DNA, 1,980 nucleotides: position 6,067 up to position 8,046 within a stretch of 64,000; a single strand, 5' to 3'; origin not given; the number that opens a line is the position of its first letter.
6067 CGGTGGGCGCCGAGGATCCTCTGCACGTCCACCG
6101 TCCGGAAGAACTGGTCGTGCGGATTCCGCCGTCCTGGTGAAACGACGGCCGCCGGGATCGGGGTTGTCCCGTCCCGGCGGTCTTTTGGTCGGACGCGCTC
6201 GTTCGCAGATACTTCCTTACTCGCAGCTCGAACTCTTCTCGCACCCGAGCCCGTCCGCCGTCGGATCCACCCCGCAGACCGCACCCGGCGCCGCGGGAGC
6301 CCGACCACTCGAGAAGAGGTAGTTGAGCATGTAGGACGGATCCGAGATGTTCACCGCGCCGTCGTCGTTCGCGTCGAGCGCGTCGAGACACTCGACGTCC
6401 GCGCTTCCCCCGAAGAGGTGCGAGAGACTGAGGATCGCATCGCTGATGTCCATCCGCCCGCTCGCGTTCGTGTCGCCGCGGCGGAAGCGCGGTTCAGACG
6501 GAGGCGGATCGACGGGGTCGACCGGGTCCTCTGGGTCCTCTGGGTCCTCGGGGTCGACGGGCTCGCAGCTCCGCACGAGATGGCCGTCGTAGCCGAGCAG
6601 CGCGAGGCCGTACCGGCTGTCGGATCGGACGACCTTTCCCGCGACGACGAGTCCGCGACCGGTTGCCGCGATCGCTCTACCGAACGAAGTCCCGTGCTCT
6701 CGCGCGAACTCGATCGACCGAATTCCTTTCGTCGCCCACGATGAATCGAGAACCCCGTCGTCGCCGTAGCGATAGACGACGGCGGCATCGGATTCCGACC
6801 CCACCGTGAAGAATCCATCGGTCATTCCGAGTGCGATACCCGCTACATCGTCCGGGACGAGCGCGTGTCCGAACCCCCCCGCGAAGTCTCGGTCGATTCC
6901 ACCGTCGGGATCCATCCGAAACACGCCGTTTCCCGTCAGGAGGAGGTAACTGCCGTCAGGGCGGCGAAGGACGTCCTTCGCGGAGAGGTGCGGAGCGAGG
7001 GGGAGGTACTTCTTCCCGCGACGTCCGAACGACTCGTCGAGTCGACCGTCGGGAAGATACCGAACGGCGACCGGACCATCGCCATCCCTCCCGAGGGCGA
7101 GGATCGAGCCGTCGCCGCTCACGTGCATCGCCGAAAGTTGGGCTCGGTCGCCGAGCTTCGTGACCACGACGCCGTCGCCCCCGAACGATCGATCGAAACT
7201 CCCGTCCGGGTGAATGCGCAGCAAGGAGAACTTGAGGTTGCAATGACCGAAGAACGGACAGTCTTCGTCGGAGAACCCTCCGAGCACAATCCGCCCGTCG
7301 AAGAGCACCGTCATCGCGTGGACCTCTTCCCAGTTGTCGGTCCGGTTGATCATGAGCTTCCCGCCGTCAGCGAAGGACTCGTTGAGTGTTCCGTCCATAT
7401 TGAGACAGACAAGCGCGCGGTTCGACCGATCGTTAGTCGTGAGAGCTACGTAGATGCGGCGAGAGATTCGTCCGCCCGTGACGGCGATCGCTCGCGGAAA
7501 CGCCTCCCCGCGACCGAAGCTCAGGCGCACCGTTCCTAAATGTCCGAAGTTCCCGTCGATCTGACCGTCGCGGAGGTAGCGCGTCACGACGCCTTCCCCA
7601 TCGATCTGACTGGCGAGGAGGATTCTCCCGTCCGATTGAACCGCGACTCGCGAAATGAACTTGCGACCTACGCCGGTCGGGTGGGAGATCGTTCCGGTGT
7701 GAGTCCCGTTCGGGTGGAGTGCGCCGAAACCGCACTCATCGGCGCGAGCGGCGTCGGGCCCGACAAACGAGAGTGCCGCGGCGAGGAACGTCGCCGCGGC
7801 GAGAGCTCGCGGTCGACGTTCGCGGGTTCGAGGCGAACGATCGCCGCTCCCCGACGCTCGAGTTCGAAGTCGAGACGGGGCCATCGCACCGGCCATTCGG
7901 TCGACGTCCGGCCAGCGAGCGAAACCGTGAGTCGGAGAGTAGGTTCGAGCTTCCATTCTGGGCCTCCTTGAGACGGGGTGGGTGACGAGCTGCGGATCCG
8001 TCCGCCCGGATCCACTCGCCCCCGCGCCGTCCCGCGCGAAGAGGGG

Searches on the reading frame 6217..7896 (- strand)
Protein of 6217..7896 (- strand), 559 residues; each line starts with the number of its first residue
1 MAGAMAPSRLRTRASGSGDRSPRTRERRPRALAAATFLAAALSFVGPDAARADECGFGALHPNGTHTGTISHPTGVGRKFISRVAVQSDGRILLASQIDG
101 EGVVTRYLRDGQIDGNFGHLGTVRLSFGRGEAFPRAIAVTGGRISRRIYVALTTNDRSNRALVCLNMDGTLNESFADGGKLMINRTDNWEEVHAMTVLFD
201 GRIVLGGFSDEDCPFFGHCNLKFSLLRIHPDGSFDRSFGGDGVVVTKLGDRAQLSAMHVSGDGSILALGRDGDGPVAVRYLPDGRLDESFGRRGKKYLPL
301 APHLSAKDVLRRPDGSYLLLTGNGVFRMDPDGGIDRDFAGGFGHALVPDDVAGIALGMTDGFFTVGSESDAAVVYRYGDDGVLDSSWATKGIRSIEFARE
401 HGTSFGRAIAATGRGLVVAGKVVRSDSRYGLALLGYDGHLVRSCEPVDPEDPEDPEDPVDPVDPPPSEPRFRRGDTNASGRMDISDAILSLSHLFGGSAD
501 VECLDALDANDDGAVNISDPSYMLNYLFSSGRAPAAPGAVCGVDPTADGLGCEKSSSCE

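Call 3: search_protein_families(library=pfam, proteins=[window:6217-7896:-], max_evalue=0.1)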
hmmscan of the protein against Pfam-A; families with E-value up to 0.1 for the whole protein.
window:6217-7896:- (559 aa): 4 families
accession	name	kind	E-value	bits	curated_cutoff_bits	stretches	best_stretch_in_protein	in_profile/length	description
PF17164.10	DUF5122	-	1.3e-09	38.6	27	1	154-175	15-36/36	Domain of unknown function (DUF5122) beta-propeller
PF00404.24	Dockerin_1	-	0.00019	22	22.9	1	474-527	2-56/57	Dockerin type I domain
PF25616.1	PhiKZ_gp35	-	0.00039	20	35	1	444-470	135-161/271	Bacteriophage PhiKZ capsid decoration protein gp35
PF13731.11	WxL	-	0.075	13.5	25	0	446-484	23-49/214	WxL domain surface cell wall-binding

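Call 4: search_protein_families(library=ncbifam, proteins=[window:6217-7896:-], max_evalue=0.1)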
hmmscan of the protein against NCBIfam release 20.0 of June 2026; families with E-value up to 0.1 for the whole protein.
window:6217-7896:- (559 aa): 2 families
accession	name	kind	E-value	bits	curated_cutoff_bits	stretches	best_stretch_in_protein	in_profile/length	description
TIGR02608.1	delta_60_rpt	domain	2.7e-34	116.8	76.5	4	191-249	2-55/55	delta-60 repeat domain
NF049990.1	CellobisidaseCelK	equivalog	0.095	10.8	1700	0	465-528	821-883/889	cellulose 1,4-beta-cellobiosidase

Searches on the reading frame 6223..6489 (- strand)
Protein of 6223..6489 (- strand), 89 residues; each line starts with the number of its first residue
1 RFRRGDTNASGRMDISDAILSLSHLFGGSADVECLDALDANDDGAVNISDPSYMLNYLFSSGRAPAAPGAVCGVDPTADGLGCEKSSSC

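Call 20: find_related_loci(query=A3, collection=genome_contigs, flank=10000)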
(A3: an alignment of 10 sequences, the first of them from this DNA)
Query A3 (89 aa) in genome_contigs; peptide patterns used: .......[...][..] (x = any residue, [..] = any of these).
288 stretches matched a pattern; 159 encode a relative of the query (tblastn E <= 1e-3); the best 80 are kept; 80 distinct loci.
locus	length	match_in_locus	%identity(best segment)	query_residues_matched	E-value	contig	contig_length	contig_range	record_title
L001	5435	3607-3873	55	2-89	1e-27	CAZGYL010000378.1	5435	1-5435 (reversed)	MAG TPA_asm: uncultured Planctomycetia bacterium isolate binchicken_co6_198 genome assembly, contig: NODE_20140_length_5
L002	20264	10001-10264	54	1-89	2e-26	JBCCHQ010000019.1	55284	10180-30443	MAG: Planctomycetota bacterium isolate P01_B01_bin.70 k141_770136_length_55284_cov_11.6328, whole genome shotgun sequenc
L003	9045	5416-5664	56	1-84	7e-26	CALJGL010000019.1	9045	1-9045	MAG: uncultured bacterium isolate S2_Bin_METABAT__259_1 genome assembly, contig: c_000002914607, whole genome shotgun se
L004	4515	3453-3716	53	1-89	2e-25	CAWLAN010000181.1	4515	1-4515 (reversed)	MAG: Planctomycetes bacterium UBA1146 isolate CB6_Bottom.63 genome assembly, contig: Ga0310122_10015633, whole genome sh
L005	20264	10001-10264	53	1-89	6e-25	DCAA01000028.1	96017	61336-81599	MAG TPA_asm: Planctomycetes bacterium UBA1146 UBA1146_contig_11475, whole genome shotgun sequence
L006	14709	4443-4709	55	1-89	2e-24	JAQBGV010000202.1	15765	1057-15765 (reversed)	MAG: Planctomycetota bacterium isolate MAG_451_bin-10 451_bin-10_ctg-202, whole genome shotgun sequence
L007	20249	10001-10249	56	1-83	2e-24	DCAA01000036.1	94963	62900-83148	MAG TPA_asm: Planctomycetes bacterium UBA1146 UBA1146_contig_9751, whole genome shotgun sequence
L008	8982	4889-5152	52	2-89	2e-24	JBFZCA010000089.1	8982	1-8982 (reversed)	MAG: Planctomycetota bacterium isolate PPR_0510 k121_1656058, whole genome shotgun sequence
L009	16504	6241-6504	54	1-89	8e-24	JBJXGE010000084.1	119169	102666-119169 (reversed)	MAG: Planctomycetota bacterium isolate F1F2.bin.342 k127_1761698, whole genome shotgun sequence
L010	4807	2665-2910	52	1-83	9e-24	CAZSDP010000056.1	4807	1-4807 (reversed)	MAG TPA_asm: uncultured Planctomycetia bacterium isolate binchicken_co275_154 genome assembly, contig: NODE_34183_length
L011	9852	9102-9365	50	2-89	1e-23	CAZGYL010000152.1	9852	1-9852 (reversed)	MAG TPA_asm: uncultured Planctomycetia bacterium isolate binchicken_co6_198 genome assembly, contig: NODE_8535_length_98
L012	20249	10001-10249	53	2-84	1e-23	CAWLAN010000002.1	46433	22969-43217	MAG: Planctomycetes bacterium UBA1146 isolate CB6_Bottom.63 genome assembly, contig: Ga0310122_10000133, whole genome sh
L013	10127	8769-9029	54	2-88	1e-23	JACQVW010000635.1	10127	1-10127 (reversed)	MAG: Planctomycetota bacterium isolate NC_groundwater_1473_Ag_S-0.65um_71_22 S_p65_S5_coassembly_k141_3873817, whole gen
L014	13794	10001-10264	54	1-89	2e-23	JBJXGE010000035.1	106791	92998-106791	MAG: Planctomycetota bacterium isolate F1F2.bin.342 k127_2355584, whole genome shotgun sequence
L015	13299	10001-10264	53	1-89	6e-23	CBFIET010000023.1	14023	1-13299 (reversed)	MAG: Planctomycetota bacterium isolate Co_bin_687_orig genome assembly, contig: Co_bin_687_orig_Co_c_000000466796, whole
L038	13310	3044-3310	46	1-89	6e-21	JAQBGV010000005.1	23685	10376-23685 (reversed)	MAG: Planctomycetota bacterium isolate MAG_451_bin-10 451_bin-10_ctg-005, whole genome shotgun sequence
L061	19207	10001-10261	46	1-86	4e-19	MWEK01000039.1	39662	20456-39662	MAG: Planctomycetes bacterium ADurb.Bin069 BWX69_contig000039, whole genome shotgun sequence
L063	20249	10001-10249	47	2-83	6e-19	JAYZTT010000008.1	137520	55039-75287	MAG: Planctomycetota bacterium isolate XB_MAG50 DB_MAG50_0008, whole genome shotgun sequence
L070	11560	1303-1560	45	2-88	3e-18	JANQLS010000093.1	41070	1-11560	MAG: Planctomycetota bacterium isolate PL25a_bin.67 k99_2042740, whole genome shotgun sequence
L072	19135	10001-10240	48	1-79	5e-18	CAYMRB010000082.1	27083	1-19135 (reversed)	MAG TPA_asm: uncultured Planctomycetia bacterium isolate SRP077602_co5_567 genome assembly, contig: NODE_8822_length_270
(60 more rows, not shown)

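Call 33: search_protein_families(library=pfam, alignment_id=A4, max_evalue=0.0001)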
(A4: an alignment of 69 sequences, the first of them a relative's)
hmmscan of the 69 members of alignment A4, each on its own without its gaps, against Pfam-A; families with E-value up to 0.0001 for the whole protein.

A. member 1, L058:9476-10852:+ (459 aa): 1 family
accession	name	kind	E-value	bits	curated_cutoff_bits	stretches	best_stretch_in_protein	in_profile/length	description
PF00404.24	Dockerin_1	-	4.7e-14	52.8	22.9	1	63-117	2-57/57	Dockerin type I domain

B. families by the number of members that match (of 69 scanned): 50 families (the first 25 are shown)
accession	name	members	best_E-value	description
PF13517.12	FG-GAP_3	7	2.9e-48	FG-GAP-like repeat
PF01839.29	FG-GAP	7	8.6e-17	FG-GAP repeat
PF00932.25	LTD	6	5.5e-17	Lamin Tail Domain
PF00404.24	Dockerin_1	6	4.7e-14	Dockerin type I domain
PF00801.26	PKD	6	8.7e-13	PKD domain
PF04231.19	Endonuclease_1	5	1e-33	Endonuclease I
PF18911.6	PKD_4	5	4.2e-20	PKD domain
PF13385.13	Laminin_G_3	3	1.8e-48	Concanavalin A-like lectin/glucanases superfamily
PF06537.16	DHOR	3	1.4e-29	Di-haem oxidoreductase, putative peroxidase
PF01483.27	P_proprotein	3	3e-28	Proprotein convertase P-domain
PF03150.19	CCP_MauG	3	2.8e-18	Di-haem cytochrome c peroxidase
PF13229.12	Beta_helix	2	1.2e-30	Right handed beta helix region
PF00050.26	Kazal_1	2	1.9e-14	Kazal-type serine protease inhibitor domain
PF07648.20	Kazal_2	2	2.3e-12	Kazal-type serine protease inhibitor domain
PF02494.22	HYR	1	4.7e-232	HYR domain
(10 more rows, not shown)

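Call 34: search_protein_families(library=pfam, alignment_id=A5, max_evalue=0.0001)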
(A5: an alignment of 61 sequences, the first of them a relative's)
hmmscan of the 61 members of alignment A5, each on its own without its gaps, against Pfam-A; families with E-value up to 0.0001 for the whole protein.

A. member 1, L077:4801-8073:+ (1091 aa): 1 family
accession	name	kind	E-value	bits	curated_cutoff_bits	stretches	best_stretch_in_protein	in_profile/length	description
PF01483.27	P_proprotein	-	3.6e-06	27.4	21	1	890-992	2-85/86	Proprotein convertase P-domain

B. families by the number of members that match (of 61 scanned): 49 families (the first 25 are shown)
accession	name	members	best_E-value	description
PF18911.6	PKD_4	9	8.4e-29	PKD domain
PF00801.26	PKD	9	8.9e-15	PKD domain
PF03150.19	CCP_MauG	7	1.1e-32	Di-haem cytochrome c peroxidase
PF13620.12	CarboxypepD_reg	5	8.5e-27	Carboxypeptidase regulatory-like domain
PF02369.22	Big_1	5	1.5e-09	Bacterial Ig-like domain (group 1)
PF00775.27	Dioxygenase_C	5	1.5e-07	Dioxygenase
PF00404.24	Dockerin_1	5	3.1e-06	Dockerin type I domain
PF13517.12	FG-GAP_3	4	5.3e-68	FG-GAP-like repeat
PF00082.27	Peptidase_S8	4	1.8e-49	Subtilase family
PF13385.13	Laminin_G_3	4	9.4e-39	Concanavalin A-like lectin/glucanases superfamily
PF25020.1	TTR_TEN1-4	4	5.6e-08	Teneurin TTR-like domain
PF02494.22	HYR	3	9.3e-165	HYR domain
PF01839.29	FG-GAP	3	2.1e-34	FG-GAP repeat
PF07995.17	GSDH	3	6.5e-27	Glucose / Sorbosone dehydrogenase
PF01436.27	NHL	2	2.5e-13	NHL repeat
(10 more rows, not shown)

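Call 61: search_protein_families(library=pfam, proteins=[L063:12348-13640:+, L063:13844-15235:+, L063:15262-16176:+, L070:517-1566:+, L072:8807-10270:+, L038:7328-8593:+, L038:8487-10406:+, L007:8903-10276:+, L061:7379-10270:+, L063:10278-12278:+], max_evalue=0.01)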
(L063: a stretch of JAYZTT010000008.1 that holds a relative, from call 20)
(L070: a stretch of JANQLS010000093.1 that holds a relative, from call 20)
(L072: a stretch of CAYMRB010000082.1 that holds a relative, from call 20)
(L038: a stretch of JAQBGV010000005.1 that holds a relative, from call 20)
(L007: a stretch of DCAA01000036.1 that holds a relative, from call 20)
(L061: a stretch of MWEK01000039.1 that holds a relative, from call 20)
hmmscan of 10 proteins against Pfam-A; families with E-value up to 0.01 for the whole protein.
L063:12348-13640:+ (431 aa): 1 family
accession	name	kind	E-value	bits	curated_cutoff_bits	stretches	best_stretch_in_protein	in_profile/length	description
PF00963.24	Cohesin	-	0.0007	20.3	24.1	1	200-321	12-136/139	Cohesin domain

L063:13844-15235:+ (464 aa): 1 family
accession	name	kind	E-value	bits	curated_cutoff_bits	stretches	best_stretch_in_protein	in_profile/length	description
PF00963.24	Cohesin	-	0.00019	22.1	24.1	0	196-241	7-54/139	Cohesin domain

L063:15262-16176:+ (305 aa): 1 family
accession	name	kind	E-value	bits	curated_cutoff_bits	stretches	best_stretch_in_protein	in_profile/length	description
PF00404.24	Dockerin_1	-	8.2e-05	23.2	22.9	1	219-271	2-55/57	Dockerin type I domain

L070:517-1566:+ (350 aa): 1 family
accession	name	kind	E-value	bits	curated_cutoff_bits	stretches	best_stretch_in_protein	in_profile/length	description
PF00963.24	Cohesin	-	0.00031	21.4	24.1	1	90-217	3-119/139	Cohesin domain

L072:8807-10270:+ (488 aa): 1 family
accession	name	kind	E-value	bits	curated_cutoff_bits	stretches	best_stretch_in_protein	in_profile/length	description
PF00404.24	Dockerin_1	-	1.6e-06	28.6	22.9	0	403-450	2-50/57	Dockerin type I domain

L038:7328-8593:+ (422 aa): 2 families
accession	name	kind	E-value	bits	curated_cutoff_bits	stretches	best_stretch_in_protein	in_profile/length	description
PF00404.24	Dockerin_1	-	6e-12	46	22.9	2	336-385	2-52/57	Dockerin type I domain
PF00963.24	Cohesin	-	0.00075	20.1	24.1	1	179-303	2-123/139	Cohesin domain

L038:8487-10406:+ (640 aa): 0 families

L007:8903-10276:+ (458 aa): 1 family
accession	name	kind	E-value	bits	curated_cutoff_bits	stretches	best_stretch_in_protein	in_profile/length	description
PF00404.24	Dockerin_1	-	0.0035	17.9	22.9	1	371-423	2-56/57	Dockerin type I domain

L061:7379-10270:+ (964 aa): 4 families
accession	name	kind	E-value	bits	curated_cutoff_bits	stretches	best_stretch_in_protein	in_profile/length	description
PF13229.12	Beta_helix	-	1.2e-30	106.7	25.9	4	535-628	2-95/158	Right handed beta helix region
PF02415.23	Chlam_PMP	-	5e-09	35.9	20.6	1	249-267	1-19/19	Chlamydia polymorphic membrane protein (Chlamydia_PMP) repeat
PF05048.19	NosD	-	3.9e-07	30.2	23.6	0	538-624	44-127/212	Periplasmic copper-binding protein (NosD)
PF00404.24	Dockerin_1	-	0.00039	21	22.9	1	879-925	2-48/57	Dockerin type I domain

L063:10278-12278:+ (667 aa): 0 families
